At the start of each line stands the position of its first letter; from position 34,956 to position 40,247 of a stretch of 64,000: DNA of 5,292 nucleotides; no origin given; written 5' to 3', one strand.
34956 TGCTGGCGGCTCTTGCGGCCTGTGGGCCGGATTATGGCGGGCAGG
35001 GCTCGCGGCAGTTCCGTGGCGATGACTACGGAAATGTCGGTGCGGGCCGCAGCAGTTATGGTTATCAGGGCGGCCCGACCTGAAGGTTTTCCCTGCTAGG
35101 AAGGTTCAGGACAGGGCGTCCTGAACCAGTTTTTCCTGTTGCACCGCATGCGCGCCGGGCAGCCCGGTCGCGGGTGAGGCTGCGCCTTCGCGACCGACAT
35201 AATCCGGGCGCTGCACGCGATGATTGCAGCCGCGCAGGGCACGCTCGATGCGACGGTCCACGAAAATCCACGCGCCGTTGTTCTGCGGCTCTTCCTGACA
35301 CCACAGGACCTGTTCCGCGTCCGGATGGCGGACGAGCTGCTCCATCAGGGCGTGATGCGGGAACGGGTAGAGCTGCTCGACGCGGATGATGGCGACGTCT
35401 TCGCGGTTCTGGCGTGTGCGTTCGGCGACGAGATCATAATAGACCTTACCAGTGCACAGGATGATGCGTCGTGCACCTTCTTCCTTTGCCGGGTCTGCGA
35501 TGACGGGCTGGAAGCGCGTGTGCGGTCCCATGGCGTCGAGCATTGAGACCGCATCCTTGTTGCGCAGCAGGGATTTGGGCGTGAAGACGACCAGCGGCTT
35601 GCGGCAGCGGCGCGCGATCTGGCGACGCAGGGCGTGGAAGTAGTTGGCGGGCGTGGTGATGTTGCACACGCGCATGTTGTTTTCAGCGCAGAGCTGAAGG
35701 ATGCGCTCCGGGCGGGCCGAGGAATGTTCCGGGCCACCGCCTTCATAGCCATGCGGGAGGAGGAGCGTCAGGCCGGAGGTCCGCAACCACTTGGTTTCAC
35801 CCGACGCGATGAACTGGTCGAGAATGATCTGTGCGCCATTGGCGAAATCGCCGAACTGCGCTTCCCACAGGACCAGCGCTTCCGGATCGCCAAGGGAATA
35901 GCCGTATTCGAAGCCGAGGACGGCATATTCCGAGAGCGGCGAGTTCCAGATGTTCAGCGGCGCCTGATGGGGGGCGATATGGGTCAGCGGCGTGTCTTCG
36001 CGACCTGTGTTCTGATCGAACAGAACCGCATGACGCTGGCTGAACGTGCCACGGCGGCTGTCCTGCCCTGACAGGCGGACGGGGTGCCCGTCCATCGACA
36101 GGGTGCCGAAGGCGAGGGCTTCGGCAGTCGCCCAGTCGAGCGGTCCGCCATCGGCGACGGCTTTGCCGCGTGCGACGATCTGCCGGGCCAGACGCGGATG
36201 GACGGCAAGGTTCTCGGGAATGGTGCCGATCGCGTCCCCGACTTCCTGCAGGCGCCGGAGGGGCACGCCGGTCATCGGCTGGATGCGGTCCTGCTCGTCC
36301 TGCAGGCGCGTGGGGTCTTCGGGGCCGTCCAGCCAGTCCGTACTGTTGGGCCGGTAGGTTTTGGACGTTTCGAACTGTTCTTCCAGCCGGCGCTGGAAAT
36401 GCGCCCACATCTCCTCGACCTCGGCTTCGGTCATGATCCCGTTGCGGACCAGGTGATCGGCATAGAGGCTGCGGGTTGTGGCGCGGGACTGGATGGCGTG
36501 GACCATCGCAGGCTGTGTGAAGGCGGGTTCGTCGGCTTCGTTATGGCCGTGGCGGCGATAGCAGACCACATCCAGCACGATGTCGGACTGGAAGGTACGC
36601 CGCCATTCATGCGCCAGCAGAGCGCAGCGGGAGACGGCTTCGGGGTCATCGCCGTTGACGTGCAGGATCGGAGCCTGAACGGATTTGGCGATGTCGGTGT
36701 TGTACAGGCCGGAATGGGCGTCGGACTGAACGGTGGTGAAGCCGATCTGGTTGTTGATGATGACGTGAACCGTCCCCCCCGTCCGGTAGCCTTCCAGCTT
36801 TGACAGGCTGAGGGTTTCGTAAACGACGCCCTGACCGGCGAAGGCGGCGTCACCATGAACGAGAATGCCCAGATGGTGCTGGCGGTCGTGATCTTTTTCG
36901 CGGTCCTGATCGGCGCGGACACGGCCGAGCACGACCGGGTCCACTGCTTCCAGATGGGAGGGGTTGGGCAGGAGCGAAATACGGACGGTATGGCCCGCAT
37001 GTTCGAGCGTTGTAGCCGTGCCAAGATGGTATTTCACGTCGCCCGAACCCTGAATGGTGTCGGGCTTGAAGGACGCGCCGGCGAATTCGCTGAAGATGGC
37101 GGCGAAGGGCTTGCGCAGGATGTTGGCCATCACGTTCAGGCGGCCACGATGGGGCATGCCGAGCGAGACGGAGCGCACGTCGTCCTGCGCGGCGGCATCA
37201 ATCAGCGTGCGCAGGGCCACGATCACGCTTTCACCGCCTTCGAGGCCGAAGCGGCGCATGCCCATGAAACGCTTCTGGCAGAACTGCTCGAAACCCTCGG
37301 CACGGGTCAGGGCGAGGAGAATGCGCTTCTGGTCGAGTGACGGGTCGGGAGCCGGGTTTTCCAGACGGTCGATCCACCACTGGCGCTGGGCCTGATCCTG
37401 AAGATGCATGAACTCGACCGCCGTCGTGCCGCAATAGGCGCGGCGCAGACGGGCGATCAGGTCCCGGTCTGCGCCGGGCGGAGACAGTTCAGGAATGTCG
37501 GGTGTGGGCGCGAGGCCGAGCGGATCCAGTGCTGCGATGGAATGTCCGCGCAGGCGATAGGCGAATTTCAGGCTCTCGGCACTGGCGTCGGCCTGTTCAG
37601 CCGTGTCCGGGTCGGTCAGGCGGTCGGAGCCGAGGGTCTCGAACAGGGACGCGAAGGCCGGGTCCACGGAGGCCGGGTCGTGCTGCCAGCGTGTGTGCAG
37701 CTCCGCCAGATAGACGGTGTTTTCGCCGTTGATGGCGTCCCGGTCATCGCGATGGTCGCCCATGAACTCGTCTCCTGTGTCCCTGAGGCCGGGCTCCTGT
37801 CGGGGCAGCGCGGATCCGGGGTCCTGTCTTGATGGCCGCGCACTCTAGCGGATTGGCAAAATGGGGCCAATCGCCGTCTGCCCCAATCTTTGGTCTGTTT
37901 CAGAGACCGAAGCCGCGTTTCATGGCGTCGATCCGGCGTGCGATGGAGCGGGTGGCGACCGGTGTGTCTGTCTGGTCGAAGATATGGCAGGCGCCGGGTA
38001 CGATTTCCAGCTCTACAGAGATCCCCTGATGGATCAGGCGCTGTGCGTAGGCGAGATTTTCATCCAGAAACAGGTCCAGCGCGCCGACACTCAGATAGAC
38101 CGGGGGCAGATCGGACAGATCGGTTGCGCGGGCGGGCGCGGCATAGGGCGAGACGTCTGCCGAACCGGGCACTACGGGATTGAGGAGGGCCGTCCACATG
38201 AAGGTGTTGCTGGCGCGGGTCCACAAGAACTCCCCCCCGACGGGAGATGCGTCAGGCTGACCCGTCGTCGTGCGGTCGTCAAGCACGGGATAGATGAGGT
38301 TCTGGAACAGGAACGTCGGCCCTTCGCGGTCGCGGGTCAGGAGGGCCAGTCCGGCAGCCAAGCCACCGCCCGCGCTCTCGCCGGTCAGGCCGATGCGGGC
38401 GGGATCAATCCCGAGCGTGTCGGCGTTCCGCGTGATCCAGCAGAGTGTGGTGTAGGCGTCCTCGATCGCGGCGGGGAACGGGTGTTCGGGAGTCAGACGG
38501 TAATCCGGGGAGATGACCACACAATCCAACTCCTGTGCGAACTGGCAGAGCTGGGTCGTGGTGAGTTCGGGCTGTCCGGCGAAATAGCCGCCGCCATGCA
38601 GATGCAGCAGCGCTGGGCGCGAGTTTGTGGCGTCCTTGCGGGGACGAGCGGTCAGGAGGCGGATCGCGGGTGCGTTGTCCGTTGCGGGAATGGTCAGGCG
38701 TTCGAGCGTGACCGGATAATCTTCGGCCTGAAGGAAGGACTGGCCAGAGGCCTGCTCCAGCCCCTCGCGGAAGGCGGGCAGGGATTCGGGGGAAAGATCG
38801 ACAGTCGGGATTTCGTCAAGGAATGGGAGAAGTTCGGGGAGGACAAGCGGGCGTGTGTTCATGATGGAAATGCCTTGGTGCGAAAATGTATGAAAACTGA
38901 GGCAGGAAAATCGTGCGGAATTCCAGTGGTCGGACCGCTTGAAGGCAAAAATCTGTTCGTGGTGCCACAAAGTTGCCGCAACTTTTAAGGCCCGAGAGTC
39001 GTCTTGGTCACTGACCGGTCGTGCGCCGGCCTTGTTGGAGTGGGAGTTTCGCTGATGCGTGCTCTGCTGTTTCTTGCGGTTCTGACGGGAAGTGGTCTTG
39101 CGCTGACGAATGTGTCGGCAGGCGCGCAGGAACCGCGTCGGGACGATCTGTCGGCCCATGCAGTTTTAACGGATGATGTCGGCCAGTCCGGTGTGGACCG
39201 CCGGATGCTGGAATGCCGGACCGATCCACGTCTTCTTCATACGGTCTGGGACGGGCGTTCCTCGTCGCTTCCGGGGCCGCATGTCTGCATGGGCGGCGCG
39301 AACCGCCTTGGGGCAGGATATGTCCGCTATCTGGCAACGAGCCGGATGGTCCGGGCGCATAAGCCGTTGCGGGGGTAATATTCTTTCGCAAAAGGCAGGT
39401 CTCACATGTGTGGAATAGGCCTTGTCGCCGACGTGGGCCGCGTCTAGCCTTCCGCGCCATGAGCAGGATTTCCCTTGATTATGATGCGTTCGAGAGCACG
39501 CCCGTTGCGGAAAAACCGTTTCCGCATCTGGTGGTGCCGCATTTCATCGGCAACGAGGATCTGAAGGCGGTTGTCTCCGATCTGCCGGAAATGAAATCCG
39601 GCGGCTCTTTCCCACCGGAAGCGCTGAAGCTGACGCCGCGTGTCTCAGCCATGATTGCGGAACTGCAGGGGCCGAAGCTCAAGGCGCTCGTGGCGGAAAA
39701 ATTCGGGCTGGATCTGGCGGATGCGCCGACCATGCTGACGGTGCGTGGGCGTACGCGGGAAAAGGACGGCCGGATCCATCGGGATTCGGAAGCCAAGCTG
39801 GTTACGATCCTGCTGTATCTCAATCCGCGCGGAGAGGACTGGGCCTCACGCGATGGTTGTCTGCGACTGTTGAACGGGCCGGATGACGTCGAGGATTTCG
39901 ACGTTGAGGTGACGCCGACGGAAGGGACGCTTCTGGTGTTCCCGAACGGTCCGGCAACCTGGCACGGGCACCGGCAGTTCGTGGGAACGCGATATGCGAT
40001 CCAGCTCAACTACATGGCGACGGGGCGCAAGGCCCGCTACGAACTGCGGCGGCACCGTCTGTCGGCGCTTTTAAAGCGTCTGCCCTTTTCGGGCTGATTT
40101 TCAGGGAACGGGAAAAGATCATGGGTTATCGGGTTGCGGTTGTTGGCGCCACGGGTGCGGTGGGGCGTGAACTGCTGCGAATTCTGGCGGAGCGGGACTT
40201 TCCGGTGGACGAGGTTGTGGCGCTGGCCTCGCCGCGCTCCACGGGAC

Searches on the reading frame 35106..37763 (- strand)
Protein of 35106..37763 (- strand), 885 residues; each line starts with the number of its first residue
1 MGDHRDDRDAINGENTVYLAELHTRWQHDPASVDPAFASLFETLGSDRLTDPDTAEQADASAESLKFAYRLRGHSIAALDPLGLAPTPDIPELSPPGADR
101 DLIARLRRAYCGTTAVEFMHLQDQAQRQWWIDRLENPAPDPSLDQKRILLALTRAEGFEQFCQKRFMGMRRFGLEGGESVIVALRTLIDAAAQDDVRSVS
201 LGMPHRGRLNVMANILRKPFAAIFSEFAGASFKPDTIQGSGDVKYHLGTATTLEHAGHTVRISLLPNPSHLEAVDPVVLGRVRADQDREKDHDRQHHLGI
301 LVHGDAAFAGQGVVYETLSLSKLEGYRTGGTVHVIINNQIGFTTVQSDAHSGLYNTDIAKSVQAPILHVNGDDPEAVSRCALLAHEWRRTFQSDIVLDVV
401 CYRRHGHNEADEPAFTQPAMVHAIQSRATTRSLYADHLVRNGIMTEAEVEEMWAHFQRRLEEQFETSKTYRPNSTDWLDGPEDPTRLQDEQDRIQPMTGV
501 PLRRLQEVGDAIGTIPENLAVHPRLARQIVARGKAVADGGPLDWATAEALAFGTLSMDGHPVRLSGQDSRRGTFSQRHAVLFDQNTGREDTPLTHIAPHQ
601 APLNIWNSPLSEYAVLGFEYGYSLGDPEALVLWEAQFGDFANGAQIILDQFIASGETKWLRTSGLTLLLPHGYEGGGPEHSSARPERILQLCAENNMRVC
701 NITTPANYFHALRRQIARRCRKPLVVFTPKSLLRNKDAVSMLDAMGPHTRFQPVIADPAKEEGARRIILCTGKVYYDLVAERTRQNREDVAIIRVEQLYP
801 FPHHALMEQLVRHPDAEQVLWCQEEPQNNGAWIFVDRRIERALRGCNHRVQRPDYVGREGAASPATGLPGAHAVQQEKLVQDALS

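Call 8: search_protein_families(library=pfam, proteins=[window:35106-37763:-], max_evalue=0.001)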
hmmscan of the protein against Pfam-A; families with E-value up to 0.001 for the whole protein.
window:35106-37763:- (885 aa): 4 families
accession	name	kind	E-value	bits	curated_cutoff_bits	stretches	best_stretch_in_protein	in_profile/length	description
PF00676.26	E1_dh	-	7.6e-51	173.3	22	1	158-471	9-295/300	Dehydrogenase E1 component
PF16870.10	OxoGdeHyase_C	-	5.9e-50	169.4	27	1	740-884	2-151/151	2-oxoglutarate dehydrogenase C-terminal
PF02779.29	Transket_pyr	-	2.9e-47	161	27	1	542-734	3-173/174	Transketolase, pyrimidine binding domain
PF16078.10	2-oxogl_dehyd_N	-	2.2e-08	33.9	27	1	11-46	4-39/41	2-oxoglutarate dehydrogenase N-terminus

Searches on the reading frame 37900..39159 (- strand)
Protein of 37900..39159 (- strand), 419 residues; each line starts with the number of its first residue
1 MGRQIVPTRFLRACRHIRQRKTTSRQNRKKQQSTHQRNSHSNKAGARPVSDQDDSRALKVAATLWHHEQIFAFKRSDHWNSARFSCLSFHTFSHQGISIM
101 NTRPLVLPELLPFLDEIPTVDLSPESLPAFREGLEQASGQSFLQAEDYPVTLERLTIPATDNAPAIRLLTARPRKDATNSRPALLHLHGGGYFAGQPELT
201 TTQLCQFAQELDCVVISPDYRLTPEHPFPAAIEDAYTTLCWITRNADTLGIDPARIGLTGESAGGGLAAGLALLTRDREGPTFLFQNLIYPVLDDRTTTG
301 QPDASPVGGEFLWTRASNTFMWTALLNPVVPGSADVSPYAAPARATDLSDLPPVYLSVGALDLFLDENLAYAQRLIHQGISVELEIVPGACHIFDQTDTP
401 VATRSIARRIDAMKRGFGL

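Call 49: search_protein_families(library=pfam, proteins=[window:37900-39159:-], max_evalue=0.00001)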
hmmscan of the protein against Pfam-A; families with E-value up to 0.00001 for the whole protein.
window:37900-39159:- (419 aa): 3 families
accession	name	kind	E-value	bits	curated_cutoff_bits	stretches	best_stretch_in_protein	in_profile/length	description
PF07859.19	Abhydrolase_3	-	7.1e-57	193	25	1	184-394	1-208/210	alpha/beta hydrolase fold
PF20434.5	BD-FAE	-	1.4e-20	74.2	26.8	1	176-279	8-114/215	BD-FAE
PF00135.34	COesterase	-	5.8e-11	42.5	27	1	173-289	93-214/515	Carboxylesterase family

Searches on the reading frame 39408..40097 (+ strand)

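Call 49: search_protein_families(library=pfam, proteins=[window:39408-40097:+], max_evalue=0.00001)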
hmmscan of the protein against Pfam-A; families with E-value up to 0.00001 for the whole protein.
window:39408-40097:+ (229 aa): 1 family
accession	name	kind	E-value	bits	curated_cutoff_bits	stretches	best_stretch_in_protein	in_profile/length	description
PF13640.12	2OG-FeII_Oxy_3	-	1.7e-08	35.8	27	1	123-202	14-97/98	2OG-Fe(II) oxygenase superfamily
